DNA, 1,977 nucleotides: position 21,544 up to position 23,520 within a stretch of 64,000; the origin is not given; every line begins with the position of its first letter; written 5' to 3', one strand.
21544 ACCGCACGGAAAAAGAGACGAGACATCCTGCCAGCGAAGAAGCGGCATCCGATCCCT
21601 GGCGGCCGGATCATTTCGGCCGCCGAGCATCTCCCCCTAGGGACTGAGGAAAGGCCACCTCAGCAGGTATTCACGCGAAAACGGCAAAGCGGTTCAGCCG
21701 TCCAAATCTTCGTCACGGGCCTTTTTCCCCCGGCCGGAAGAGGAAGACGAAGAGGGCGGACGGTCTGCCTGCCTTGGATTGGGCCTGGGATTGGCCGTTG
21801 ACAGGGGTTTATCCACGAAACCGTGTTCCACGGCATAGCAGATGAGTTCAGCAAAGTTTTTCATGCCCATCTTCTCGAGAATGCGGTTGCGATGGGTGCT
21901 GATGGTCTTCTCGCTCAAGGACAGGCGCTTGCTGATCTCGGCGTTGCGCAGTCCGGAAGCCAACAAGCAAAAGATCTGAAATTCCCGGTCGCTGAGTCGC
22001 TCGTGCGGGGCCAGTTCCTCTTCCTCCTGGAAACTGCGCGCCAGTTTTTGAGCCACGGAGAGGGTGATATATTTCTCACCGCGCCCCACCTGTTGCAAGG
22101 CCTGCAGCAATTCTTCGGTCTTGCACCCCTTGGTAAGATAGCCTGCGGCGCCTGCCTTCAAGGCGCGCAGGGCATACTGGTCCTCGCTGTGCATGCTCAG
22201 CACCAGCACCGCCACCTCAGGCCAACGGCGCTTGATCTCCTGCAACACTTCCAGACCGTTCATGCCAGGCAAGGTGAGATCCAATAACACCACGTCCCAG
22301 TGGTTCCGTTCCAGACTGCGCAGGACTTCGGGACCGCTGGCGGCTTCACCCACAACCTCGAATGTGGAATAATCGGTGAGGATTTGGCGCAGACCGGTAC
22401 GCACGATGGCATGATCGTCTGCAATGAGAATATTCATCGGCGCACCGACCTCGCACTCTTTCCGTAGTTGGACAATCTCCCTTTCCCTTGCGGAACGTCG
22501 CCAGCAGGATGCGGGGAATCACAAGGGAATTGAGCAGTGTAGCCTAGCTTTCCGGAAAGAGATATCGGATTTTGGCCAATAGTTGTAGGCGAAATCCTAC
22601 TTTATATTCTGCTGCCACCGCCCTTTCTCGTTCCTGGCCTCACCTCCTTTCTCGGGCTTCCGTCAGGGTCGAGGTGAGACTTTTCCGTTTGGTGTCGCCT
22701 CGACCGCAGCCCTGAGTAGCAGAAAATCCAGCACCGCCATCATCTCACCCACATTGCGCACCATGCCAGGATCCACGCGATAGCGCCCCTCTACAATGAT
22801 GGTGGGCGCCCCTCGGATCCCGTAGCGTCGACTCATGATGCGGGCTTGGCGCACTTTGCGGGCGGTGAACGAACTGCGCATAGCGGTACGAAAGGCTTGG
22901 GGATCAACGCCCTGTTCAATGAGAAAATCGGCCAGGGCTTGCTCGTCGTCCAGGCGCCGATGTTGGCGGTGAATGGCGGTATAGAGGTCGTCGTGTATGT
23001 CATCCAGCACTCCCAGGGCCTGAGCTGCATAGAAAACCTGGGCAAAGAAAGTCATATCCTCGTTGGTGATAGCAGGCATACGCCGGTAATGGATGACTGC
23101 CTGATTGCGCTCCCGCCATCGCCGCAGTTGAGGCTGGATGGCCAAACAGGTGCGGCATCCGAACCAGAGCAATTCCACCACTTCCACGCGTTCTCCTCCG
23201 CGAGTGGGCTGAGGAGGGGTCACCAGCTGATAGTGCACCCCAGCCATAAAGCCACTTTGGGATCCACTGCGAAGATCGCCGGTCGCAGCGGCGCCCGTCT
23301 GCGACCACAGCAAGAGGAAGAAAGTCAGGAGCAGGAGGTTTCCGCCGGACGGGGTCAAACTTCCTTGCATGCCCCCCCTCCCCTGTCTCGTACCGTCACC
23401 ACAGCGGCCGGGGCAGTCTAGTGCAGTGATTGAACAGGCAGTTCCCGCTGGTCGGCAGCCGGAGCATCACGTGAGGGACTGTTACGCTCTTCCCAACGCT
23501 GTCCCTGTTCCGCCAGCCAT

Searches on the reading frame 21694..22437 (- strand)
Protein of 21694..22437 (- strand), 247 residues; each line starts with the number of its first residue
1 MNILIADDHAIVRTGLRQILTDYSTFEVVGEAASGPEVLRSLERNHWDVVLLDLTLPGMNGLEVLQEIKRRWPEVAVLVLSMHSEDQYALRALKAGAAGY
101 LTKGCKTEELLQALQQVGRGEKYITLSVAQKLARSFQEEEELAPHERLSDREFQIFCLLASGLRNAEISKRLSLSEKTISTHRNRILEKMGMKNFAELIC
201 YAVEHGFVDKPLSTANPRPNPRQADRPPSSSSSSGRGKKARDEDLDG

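Call 4: search_protein_families(library=pfam, proteins=[window:21694-22437:-], max_evalue=0.01)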
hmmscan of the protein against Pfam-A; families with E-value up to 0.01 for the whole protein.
window:21694-22437:- (247 aa): 3 families
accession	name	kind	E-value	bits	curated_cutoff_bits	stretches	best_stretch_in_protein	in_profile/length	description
PF00072.30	Response_reg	-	1.1e-32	113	30.2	1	3-115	1-111/111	Response regulator receiver domain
PF00196.25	GerE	-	3.9e-18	65.2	23.5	1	147-202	2-57/57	Bacterial regulatory proteins, luxR family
PF08281.18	Sigma70_r4_2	-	2e-05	24.6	25.7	1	146-190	9-54/54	Sigma-70, region 4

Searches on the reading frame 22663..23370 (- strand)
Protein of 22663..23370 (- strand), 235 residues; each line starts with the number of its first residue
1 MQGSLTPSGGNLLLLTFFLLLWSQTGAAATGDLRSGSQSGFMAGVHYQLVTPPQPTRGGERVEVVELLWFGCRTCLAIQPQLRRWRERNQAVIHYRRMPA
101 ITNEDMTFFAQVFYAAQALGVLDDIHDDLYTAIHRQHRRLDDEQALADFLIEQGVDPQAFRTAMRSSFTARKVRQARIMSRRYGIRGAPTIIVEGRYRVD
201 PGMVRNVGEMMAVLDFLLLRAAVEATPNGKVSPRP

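Call 4: search_protein_families(library=pfam, proteins=[window:22663-23370:-], max_evalue=0.01)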
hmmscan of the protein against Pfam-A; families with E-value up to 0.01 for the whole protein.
window:22663-23370:- (235 aa): 2 families
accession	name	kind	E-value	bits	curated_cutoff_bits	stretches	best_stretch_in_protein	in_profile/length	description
PF01323.26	DSBA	-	1.5e-14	54.6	25.6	1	78-198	60-176/191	DSBA-like thioredoxin domain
PF13743.12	Thioredoxin_5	-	0.00091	19.4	27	0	129-193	99-163/186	Thioredoxin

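Call 8: search_protein_families(library=ncbifam, proteins=[window:22663-23370:-], max_evalue=0.01)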
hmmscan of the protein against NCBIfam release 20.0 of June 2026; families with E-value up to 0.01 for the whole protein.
window:22663-23370:- (235 aa): 2 families
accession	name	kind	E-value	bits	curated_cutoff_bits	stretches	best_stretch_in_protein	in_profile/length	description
NF008198.0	PRK10954.1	equivalog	1.5e-08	34.6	279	1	110-203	91-183/207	thiol:disulfide interchange protein DsbA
NF047695.1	ThlDiSintDsbAHaem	equivalog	2.4e-08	33.6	290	1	61-203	39-183/206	thiol:disulfide interchange protein DsbA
